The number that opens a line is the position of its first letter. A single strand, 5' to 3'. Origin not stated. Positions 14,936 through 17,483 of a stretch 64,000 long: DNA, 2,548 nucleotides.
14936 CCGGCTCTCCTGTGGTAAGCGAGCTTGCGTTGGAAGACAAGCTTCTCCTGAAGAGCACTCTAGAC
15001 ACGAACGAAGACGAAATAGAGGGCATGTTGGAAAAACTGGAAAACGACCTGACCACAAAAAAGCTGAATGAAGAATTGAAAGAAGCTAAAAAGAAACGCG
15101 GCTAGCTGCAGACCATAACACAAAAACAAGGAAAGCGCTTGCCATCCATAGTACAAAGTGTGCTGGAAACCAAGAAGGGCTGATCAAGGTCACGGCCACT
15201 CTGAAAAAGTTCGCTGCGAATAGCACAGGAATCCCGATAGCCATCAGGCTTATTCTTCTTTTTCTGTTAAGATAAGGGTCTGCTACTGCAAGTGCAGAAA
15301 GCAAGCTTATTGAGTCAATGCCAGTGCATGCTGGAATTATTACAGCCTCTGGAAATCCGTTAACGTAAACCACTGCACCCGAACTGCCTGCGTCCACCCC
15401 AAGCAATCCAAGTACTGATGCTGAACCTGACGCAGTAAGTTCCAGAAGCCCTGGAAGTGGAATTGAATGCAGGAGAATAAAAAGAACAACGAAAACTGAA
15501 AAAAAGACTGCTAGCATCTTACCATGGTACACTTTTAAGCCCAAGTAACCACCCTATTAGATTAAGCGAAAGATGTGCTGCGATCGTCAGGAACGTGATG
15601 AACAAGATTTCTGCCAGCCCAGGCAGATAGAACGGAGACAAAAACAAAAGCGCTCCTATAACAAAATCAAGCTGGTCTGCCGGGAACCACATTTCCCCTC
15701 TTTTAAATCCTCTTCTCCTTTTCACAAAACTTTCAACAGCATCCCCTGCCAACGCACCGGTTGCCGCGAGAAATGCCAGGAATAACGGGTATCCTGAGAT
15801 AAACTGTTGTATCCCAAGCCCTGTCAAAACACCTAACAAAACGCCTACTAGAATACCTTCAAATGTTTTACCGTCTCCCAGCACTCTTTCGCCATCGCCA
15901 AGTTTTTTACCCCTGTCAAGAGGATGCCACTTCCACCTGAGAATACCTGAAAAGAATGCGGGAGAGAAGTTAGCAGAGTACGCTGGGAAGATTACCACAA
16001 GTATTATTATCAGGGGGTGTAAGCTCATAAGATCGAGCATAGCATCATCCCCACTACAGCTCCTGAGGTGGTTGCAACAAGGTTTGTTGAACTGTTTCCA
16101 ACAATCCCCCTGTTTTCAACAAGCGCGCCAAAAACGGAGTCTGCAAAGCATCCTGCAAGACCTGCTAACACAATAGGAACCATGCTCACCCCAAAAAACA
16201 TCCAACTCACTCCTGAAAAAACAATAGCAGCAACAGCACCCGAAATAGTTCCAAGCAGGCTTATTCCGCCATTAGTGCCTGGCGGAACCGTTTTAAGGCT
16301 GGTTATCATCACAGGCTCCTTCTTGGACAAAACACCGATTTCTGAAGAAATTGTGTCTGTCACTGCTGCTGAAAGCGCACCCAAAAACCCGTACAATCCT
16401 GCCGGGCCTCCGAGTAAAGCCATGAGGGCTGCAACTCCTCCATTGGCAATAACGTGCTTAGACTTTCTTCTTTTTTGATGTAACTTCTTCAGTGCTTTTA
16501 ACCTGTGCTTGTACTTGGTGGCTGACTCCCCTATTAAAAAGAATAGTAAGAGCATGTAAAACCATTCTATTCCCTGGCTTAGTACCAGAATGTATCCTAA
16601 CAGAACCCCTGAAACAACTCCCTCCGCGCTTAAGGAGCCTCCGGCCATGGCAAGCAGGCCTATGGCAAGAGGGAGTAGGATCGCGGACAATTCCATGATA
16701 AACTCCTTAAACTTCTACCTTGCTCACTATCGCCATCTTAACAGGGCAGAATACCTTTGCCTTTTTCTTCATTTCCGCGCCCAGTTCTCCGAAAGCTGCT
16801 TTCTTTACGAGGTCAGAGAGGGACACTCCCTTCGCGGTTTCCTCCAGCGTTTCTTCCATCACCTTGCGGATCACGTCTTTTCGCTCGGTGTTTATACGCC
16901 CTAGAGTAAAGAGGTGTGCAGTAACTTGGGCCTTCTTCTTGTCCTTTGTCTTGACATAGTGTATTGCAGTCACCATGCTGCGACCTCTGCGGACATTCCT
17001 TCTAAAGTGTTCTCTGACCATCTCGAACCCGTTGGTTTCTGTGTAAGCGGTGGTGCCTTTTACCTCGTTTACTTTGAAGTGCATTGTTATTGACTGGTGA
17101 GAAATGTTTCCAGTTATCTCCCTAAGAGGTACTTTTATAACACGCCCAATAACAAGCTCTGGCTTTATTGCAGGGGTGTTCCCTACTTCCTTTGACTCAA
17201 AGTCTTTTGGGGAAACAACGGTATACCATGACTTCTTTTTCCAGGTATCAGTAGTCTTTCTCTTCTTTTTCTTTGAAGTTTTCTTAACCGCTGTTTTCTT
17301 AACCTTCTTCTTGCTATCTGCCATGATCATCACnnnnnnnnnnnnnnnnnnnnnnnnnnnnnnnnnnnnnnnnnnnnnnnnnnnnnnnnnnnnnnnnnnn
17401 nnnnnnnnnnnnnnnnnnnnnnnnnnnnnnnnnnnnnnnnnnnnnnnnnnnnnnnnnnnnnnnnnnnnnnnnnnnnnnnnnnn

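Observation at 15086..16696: Operon linking a DUF92 membrane protein, CDP-archaeol synthase and a 152-aa mini archaeosortase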

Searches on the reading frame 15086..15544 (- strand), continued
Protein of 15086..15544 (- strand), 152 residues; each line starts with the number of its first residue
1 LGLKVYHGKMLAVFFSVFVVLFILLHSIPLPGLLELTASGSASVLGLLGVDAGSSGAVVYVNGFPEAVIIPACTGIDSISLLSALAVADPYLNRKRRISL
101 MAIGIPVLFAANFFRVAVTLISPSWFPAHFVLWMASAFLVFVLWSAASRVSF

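Call 89: find_encoding_contigs(protein=P0024, flank=3500, max_places=2)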
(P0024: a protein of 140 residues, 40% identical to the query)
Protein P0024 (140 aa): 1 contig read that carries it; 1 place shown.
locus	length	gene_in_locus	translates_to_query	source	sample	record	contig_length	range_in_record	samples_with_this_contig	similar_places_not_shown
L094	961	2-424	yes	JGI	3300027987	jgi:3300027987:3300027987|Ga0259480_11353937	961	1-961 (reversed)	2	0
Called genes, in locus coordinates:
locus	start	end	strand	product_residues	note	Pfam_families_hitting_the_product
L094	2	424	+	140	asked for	PF09721:Exosortase_EpsH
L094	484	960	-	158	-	?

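Call 90: find_encoding_contigs(protein=P0040, flank=3500, max_places=2)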
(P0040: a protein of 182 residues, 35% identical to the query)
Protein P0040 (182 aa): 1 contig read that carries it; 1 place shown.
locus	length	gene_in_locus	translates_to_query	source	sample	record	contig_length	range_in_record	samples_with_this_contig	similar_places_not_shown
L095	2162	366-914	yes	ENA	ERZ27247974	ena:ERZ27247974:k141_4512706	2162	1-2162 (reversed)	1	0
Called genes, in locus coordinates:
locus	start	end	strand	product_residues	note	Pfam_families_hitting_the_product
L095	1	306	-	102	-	?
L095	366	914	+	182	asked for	PF09721:Exosortase_EpsH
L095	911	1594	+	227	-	PF23958:DUF7287 (faint)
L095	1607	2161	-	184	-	?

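Call 114: list_cluster_members(proteins=[P0020, P0021, P0022, P0028, P0030, P0033, P0038, P0039, P0042, P0048])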
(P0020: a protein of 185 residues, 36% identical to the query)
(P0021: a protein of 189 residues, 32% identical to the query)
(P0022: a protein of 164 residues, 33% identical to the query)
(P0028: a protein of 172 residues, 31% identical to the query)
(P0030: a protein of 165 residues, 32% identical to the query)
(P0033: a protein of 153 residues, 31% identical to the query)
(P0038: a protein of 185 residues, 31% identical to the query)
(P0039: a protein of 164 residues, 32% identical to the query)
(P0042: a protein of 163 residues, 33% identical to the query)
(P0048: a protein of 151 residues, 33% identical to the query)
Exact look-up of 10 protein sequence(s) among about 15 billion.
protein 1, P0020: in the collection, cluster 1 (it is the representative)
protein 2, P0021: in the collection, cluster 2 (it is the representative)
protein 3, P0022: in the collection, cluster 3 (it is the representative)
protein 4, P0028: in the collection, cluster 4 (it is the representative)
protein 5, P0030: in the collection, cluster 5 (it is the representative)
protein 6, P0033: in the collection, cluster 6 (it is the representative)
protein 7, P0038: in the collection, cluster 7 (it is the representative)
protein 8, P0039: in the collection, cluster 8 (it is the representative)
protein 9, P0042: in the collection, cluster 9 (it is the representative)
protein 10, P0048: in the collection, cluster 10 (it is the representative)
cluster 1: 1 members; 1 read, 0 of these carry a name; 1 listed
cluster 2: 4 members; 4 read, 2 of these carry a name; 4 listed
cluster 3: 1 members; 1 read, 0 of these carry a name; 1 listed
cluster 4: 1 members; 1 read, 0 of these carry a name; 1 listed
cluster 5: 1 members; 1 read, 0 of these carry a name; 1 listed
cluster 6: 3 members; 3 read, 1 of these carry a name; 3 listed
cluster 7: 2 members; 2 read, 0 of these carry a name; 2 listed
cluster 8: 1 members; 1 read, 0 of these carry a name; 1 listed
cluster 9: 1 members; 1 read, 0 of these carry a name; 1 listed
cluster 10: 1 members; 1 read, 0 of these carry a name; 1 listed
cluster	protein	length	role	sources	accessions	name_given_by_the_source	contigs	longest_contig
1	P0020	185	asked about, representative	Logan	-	-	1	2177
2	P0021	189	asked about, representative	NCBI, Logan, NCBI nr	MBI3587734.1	exosortase/archaeosortase family protein [Candidatus Micrarchaeota archaeon]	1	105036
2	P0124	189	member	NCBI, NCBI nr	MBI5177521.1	exosortase/archaeosortase family protein [Candidatus Micrarchaeota archaeon]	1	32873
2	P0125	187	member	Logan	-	-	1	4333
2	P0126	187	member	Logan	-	-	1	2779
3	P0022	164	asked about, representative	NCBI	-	-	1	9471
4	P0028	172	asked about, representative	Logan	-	-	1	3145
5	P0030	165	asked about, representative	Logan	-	-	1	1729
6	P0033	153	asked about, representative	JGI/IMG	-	-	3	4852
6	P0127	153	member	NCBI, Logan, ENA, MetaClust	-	\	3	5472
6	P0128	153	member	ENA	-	-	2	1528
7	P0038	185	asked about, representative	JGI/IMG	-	-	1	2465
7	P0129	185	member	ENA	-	-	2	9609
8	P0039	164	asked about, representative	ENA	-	-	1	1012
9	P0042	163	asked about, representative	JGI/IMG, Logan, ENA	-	-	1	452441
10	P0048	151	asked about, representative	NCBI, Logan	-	-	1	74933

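Call 115: list_cluster_members(proteins=[P0017, P0035, P0047, P0040, P0045, P0050, P0024, P0046, P0025, P0034])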
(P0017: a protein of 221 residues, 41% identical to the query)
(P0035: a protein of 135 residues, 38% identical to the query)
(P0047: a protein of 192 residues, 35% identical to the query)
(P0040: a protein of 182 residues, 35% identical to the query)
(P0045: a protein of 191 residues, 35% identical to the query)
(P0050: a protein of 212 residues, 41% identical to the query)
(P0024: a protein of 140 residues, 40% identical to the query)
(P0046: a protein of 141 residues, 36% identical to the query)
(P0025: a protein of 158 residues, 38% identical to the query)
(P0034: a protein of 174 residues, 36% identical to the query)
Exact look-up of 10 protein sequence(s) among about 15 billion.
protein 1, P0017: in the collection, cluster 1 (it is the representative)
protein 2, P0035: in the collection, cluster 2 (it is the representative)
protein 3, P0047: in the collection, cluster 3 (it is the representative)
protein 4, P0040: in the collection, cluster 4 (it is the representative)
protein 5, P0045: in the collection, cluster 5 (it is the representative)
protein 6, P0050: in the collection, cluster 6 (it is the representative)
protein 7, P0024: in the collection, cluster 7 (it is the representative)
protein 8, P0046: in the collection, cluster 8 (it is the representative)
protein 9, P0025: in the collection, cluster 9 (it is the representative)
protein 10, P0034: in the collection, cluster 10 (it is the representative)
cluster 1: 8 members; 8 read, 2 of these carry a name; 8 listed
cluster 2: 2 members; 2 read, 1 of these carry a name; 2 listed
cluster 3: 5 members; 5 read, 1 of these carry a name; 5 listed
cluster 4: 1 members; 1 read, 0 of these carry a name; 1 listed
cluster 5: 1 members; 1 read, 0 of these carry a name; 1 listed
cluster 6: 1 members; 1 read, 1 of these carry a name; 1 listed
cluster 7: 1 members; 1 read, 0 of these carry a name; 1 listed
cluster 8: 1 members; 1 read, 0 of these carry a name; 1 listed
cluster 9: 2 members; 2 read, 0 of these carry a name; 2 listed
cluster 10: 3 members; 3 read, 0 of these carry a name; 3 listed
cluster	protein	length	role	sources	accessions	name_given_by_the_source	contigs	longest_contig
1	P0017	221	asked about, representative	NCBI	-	-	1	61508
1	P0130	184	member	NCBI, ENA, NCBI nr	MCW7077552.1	MAG: exosortase H [Canidatus Methanoxibalbensis ujae] | exosortase H [Candidatus Methanoxibalbensis ujae]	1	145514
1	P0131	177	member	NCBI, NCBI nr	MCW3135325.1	MAG: exosortase H [Canidatus Methanoxibalbensis ujae] | exosortase H [Candidatus Methanoxibalbensis ujae]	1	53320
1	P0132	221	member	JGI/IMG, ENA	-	-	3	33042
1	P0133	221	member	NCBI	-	-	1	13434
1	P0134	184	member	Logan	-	-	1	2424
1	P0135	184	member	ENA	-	-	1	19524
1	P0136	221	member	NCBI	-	-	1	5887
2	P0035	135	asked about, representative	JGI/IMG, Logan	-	archaeosortase B (VPXXXP-CTERM-specific)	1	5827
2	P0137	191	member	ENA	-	-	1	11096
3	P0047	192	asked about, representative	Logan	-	-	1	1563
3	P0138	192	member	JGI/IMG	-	archaeosortase B (VPXXXP-CTERM-specific)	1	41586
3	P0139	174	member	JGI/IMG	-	-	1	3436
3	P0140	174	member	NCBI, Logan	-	-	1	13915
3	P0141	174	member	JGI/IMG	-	-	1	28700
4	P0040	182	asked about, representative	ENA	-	-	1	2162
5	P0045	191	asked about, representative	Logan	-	-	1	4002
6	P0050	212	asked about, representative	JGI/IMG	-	exosortase/archaeosortase family protein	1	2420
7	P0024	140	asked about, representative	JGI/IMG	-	-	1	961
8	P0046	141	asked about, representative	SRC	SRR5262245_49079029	-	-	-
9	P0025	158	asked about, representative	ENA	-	-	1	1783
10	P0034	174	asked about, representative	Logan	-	-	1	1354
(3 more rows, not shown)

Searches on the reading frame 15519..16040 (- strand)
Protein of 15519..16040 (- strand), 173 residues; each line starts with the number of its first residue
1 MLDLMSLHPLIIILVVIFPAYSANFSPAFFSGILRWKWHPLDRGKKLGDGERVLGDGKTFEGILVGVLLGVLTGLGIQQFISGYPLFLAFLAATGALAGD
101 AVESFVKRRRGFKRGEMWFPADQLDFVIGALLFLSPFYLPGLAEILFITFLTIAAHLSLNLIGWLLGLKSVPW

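Call 6: search_protein_families(library=pfam, proteins=[window:15519-16040:-], max_evalue=1)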
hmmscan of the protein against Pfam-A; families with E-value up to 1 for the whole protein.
window:15519-16040:- (173 aa): 2 families
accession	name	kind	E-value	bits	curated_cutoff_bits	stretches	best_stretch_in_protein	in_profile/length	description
PF01864.22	CarS-like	-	3.9e-34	118.6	22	1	11-173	6-175/175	CDP-archaeol synthase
PF01148.25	CTP_transf_1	-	0.00042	20.7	24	1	57-113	169-231/264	Cytidylyltransferase family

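Call 7: search_protein_families(library=ncbifam, proteins=[window:15519-16040:-], max_evalue=1)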
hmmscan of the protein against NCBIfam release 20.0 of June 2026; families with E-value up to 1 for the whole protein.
window:15519-16040:- (173 aa): 3 families
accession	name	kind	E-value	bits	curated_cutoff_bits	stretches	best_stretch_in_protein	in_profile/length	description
NF003114.0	PRK04032.1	equivalog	1.1e-47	162.1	148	1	8-173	5-172/172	CDP-2,3-bis-(O-geranylgeranyl)-sn-glycerol synthase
NF008635.0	PRK11624.1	equivalog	0.027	13.9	385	1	55-119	185-254/285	phosphatidate cytidylyltransferase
NF052621.1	MngEfTpMntE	equivalog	0.28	10.6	500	1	47-77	141-171/293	manganese efflux transporter MntE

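Call 64: find_related_loci(query=A5, collection=metagenome_contigs, flank=2500)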
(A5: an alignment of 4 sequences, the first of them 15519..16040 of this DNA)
Query A5 (173 aa) in metagenome_contigs; peptide patterns used: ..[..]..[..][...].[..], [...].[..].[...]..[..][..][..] (x = any residue, [..] = any of these).
600 stretches matched a pattern (row limit reached: there are more); 508 encode a relative of the query (tblastn E <= 1e-3); the best 80 are kept; 80 distinct loci.
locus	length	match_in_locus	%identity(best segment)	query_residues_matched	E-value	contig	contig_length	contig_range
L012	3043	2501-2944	50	15-173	3e-37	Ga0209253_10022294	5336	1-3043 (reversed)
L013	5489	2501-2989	48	14-173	2e-36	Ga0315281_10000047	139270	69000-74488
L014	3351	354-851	41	2-173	2e-32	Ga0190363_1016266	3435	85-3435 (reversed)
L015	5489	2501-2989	44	6-173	1e-31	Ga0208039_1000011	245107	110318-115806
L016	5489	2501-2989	42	6-173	5e-31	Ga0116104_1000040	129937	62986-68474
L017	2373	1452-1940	41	6-173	6e-31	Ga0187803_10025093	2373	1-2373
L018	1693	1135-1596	44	14-173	2e-31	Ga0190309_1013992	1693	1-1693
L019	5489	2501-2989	42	6-173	5e-31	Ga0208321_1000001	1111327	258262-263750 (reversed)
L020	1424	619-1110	41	5-173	1e-31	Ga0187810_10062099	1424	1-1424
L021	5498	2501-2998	42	2-173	6e-31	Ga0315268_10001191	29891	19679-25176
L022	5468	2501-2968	45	14-173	6e-31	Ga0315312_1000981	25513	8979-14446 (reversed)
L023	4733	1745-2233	43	6-173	2e-30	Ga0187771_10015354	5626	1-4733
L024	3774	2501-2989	39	6-173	1e-30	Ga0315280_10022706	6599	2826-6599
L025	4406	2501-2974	43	17-173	4e-30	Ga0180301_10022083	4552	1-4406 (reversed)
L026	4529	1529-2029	41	13-170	4e-30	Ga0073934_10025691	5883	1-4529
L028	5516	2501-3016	38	4-173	6e-30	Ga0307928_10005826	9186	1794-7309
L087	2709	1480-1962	37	15-173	2e-26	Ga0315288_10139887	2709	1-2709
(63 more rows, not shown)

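Call 72: search_protein_families(library=ncbifam, proteins=[L028:3010-3489:+, L087:1959-2450:+], max_evalue=0.0001)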
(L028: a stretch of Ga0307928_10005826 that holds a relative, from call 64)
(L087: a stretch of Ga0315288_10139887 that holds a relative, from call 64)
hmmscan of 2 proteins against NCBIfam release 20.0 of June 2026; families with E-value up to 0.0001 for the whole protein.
L028:3010-3489:+ (160 aa): 6 families
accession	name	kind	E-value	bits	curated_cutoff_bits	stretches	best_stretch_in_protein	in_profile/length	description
TIGR04175.1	archaeo_artD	exception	1.3e-11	44.7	125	1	8-151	4-146/150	archaeosortase D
TIGR04178.1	exo_archaeo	signature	4.9e-10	39.6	23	1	60-143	1-89/97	exosortase/archaeosortase family protein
NF045528.1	heimosortase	equivalog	2.5e-08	34.2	130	1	2-119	28-144/199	heimdallarchaeosortase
NF033505.2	paceosortase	exception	7.1e-07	29.5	80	1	10-147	16-145/167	pacearchaeosortase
TIGR04124.1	archaeo_artE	exception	5.8e-06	26.4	95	1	4-143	3-147/153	archaeosortase family protein ArtE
TIGR03109.2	exosort_XrtA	exception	2.4e-05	23.9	208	1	32-141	132-253/261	exosortase A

L087:1959-2450:+ (164 aa): 8 families
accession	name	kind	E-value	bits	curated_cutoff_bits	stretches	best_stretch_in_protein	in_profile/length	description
TIGR04178.1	exo_archaeo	signature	8.6e-13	48.4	23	1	65-149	2-91/97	exosortase/archaeosortase family protein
NF046081.1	exosort_XrtX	exception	1.2e-10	41.6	170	1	37-157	46-165/168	exosortase X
TIGR04175.1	archaeo_artD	exception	2.6e-09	37.2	125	1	11-151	4-140/150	archaeosortase D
TIGR04124.1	archaeo_artE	exception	7.7e-07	29.3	95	1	10-150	6-148/153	archaeosortase family protein ArtE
TIGR04125.1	exosort_PGF_TRM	exception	3.8e-06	26.5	75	1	54-117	134-196/271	archaeosortase A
NF046083.1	exosort_XrtY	exception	4.4e-06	26.7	160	1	52-143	71-160/168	exosortase Y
TIGR03762.1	archaeo_artC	exception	5.8e-06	26.3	100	1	59-152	176-273/274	archaeosortase C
TIGR03110.1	exosort_Gpos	exception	8.3e-06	25.8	102.75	1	17-157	38-183/187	exosortase family protein XrtG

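Call 95: search_solved_structures(query=window:15519-16040:-, max_evalue=0.01, show_alignments=1)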
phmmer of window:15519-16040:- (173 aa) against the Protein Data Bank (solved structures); distinct sequences matched with E-value up to 0.01: 1.
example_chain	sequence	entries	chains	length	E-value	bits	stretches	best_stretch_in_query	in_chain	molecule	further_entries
5guf_A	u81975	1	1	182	1.6e-23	86.6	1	12-173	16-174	CDP-archaeol synthase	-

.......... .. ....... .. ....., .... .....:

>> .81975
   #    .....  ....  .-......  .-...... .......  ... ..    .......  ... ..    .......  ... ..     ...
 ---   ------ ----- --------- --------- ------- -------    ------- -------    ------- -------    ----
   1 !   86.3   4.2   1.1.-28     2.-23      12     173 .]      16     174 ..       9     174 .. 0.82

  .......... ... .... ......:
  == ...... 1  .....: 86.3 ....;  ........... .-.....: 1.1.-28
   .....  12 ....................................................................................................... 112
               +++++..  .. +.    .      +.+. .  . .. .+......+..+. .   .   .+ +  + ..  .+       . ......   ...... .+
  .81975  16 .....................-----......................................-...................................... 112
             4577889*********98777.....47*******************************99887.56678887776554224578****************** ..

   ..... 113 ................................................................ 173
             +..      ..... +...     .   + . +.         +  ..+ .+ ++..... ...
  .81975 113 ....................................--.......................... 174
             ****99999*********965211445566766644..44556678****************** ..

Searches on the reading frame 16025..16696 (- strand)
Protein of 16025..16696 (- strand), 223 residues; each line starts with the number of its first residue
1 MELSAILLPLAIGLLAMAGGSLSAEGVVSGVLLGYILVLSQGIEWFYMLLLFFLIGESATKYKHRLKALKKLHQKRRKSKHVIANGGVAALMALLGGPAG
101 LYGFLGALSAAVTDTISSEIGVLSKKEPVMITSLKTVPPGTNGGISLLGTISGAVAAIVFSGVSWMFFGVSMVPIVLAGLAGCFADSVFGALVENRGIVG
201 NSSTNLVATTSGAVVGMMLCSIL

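Call 6: search_protein_families(library=pfam, proteins=[window:16025-16696:-], max_evalue=1)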
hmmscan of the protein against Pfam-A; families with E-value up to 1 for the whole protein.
window:16025-16696:- (223 aa): 1 family
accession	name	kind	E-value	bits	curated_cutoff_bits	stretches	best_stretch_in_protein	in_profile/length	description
PF01940.21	DUF92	-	1.4e-50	172.5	27.5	1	8-208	2-246/251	Integral membrane protein DUF92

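Call 7: search_protein_families(library=ncbifam, proteins=[window:16025-16696:-], max_evalue=1)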
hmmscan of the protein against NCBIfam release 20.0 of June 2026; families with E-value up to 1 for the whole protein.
window:16025-16696:- (223 aa): 3 families
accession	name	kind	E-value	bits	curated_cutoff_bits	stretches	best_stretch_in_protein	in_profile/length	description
TIGR00297.1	TIGR00297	hypoth_equivalog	5.1e-49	167.1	205.85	1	3-220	5-234/237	TIGR00297 family protein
TIGR03141.1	cytochro_ccmD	equivalog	0.032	14.3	25.95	1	49-76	19-46/47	heme exporter protein CcmD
TIGR01495.1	ETRAMP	paralog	0.059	13.4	32.75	1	59-101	29-71/85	ETRAMP family protein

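Call 96: search_solved_structures(query=window:16025-16696:-, max_evalue=1)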
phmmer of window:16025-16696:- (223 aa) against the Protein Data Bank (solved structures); distinct sequences matched with E-value up to 1: 0.

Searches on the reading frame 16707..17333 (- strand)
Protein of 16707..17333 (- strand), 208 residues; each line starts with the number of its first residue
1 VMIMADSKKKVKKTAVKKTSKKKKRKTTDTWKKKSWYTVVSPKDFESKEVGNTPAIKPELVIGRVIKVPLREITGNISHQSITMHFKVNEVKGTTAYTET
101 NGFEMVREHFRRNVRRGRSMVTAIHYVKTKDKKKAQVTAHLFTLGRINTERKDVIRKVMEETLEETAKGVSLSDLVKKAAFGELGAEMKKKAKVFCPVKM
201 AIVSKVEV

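Call 70: search_protein_families(library=pfam, proteins=[window:16707-17333:-], max_evalue=0.001)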
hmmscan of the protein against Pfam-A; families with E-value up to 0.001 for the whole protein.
window:16707-17333:- (208 aa): 1 family
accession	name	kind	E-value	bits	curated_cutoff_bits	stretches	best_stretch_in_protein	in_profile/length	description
PF01015.23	Ribosomal_S3Ae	-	2.5e-52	177.7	29.3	1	22-208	1-187/191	Ribosomal S3Ae family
